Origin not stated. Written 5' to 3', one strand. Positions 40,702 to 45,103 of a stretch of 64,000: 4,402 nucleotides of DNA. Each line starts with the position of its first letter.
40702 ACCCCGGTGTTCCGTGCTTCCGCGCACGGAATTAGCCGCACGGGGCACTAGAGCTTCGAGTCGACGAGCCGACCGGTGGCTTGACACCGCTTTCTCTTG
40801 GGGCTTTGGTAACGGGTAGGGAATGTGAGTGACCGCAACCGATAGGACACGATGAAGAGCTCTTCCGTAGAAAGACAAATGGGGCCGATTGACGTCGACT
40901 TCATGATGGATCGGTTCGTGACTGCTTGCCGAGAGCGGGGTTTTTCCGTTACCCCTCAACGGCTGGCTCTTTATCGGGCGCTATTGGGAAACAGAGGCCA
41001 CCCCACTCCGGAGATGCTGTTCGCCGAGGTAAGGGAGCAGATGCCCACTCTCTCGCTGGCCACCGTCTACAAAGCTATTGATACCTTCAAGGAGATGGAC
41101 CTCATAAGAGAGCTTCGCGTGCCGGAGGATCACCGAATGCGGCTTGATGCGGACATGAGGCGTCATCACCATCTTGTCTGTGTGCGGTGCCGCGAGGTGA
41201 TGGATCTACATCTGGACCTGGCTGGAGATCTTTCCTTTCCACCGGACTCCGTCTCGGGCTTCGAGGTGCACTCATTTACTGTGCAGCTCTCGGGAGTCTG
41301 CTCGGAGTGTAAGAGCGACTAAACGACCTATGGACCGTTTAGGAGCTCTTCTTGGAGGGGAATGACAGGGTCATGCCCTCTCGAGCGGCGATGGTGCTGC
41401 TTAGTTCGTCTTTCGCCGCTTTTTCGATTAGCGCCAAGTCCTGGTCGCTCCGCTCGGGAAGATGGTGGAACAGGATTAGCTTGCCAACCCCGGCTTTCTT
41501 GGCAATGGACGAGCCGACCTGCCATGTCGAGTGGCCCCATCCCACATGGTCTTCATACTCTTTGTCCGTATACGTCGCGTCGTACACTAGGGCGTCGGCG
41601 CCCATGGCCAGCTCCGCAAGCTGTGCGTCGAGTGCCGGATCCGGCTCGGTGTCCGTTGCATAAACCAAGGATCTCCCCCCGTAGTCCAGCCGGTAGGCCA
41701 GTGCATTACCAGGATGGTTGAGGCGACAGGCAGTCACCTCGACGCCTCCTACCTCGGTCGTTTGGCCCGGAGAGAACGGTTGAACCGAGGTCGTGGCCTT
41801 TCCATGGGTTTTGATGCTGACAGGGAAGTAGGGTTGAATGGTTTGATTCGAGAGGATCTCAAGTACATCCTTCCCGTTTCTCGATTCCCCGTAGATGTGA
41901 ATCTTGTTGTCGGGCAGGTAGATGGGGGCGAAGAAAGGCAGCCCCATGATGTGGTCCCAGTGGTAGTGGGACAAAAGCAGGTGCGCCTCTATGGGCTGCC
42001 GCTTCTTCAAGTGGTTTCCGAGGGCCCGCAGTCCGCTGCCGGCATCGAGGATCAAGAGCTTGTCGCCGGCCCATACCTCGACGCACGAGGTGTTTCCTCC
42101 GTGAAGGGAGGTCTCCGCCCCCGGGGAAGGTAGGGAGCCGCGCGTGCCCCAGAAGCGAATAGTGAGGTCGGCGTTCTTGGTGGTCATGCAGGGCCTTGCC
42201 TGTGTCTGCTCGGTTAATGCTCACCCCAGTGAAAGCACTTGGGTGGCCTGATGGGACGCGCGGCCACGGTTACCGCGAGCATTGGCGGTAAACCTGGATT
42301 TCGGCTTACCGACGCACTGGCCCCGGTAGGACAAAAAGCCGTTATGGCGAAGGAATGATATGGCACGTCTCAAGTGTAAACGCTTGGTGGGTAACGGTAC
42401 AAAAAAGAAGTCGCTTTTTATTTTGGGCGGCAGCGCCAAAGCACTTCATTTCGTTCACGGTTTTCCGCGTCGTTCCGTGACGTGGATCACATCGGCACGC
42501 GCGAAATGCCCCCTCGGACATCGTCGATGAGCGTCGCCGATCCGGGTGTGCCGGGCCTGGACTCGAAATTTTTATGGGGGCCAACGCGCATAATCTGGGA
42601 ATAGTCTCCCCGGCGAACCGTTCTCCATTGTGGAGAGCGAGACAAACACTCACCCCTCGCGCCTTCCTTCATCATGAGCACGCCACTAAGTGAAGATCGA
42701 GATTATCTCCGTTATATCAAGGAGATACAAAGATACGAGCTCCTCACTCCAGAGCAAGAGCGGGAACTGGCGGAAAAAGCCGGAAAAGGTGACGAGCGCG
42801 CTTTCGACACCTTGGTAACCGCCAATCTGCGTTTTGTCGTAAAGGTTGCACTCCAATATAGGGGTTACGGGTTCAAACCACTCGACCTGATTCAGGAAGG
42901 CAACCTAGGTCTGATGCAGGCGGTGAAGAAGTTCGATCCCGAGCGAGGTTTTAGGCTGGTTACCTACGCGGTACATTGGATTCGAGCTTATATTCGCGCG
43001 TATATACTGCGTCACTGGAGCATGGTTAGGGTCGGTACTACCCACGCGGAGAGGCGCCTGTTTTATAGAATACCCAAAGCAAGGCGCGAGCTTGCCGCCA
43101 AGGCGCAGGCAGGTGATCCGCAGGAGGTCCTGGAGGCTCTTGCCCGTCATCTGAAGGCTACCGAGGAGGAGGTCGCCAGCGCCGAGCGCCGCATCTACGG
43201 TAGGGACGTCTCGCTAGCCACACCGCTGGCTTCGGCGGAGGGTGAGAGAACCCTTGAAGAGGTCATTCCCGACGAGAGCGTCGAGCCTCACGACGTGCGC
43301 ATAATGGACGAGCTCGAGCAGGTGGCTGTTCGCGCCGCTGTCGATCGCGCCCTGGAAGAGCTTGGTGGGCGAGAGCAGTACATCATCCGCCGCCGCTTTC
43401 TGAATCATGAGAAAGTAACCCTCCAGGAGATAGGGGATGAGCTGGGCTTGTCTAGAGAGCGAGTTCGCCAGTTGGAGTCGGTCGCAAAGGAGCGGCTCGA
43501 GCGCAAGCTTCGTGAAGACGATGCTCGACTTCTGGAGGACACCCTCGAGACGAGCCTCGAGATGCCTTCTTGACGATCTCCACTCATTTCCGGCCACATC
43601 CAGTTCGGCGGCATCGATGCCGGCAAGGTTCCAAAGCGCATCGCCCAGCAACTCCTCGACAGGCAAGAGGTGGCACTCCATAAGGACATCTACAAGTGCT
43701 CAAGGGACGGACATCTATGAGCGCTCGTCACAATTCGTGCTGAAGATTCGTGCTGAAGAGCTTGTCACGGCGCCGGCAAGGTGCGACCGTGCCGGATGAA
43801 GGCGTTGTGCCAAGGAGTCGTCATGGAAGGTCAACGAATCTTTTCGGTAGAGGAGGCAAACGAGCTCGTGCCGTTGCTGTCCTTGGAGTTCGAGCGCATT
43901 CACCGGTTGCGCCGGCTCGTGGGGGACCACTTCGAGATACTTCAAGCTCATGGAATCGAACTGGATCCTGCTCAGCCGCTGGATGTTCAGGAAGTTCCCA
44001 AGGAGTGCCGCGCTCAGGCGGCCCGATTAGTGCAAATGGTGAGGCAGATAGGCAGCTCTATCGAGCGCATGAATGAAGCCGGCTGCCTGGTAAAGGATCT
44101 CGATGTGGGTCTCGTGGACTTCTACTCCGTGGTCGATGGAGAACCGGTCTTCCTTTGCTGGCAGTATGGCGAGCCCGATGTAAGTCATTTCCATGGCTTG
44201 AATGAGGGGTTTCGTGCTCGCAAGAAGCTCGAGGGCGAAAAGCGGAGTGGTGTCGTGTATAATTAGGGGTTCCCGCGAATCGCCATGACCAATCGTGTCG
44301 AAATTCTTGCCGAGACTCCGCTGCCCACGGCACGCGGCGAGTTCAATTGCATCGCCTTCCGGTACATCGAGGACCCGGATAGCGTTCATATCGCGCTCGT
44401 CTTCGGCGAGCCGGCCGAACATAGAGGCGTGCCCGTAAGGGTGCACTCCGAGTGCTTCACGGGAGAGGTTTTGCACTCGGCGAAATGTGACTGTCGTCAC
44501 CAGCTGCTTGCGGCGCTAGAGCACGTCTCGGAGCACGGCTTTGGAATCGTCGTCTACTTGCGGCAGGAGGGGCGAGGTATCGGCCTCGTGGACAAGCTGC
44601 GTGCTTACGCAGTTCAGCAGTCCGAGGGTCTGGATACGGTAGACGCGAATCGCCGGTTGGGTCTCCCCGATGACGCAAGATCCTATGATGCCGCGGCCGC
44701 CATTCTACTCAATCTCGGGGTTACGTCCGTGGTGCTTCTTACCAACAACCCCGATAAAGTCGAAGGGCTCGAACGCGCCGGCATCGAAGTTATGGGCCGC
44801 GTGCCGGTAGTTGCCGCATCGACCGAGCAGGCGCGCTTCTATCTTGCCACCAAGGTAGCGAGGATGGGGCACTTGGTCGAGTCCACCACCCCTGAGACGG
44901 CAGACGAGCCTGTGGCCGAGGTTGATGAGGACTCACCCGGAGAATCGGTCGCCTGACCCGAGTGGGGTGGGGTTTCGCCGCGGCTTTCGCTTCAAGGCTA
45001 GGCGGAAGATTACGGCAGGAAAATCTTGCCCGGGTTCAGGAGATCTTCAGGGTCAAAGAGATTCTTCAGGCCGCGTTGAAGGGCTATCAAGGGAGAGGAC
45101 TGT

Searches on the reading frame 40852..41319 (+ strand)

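Call 48: search_protein_families(library=pfam, proteins=[window:40852-41319:+], max_evalue=0.001)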
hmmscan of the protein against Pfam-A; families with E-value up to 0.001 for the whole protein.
window:40852-41319:+ (156 aa): 1 family
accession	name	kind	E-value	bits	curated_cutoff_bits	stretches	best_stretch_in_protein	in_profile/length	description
PF01475.25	FUR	-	7.6e-20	71.7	23.1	1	29-143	2-117/121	Ferric uptake regulator family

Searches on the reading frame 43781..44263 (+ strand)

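Call 65: search_protein_families(library=pfam, proteins=[window:43781-44263:+], max_evalue=0.001)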
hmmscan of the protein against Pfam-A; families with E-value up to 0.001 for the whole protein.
window:43781-44263:+ (161 aa): 1 family
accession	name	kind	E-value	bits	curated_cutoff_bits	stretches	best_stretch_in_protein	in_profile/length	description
PF09969.14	DUF2203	-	1.2e-31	110.4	24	1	19-150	1-122/122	Uncharacterized conserved protein (DUF2203)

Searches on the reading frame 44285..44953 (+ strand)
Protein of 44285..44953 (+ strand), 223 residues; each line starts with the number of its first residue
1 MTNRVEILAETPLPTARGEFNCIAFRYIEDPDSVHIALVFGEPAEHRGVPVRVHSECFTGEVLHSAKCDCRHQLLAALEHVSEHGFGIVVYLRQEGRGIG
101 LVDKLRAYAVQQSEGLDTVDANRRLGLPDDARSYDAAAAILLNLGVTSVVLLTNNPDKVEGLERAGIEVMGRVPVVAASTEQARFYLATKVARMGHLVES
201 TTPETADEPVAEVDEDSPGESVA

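Call 65: search_protein_families(library=pfam, proteins=[window:44285-44953:+], max_evalue=0.001)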
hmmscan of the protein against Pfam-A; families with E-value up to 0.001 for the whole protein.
window:44285-44953:+ (223 aa): 1 family
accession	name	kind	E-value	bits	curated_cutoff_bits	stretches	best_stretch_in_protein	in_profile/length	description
PF00925.25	GTP_cyclohydro2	-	7.7e-60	201.7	23.3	1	9-174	4-165/165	GTP cyclohydrolase II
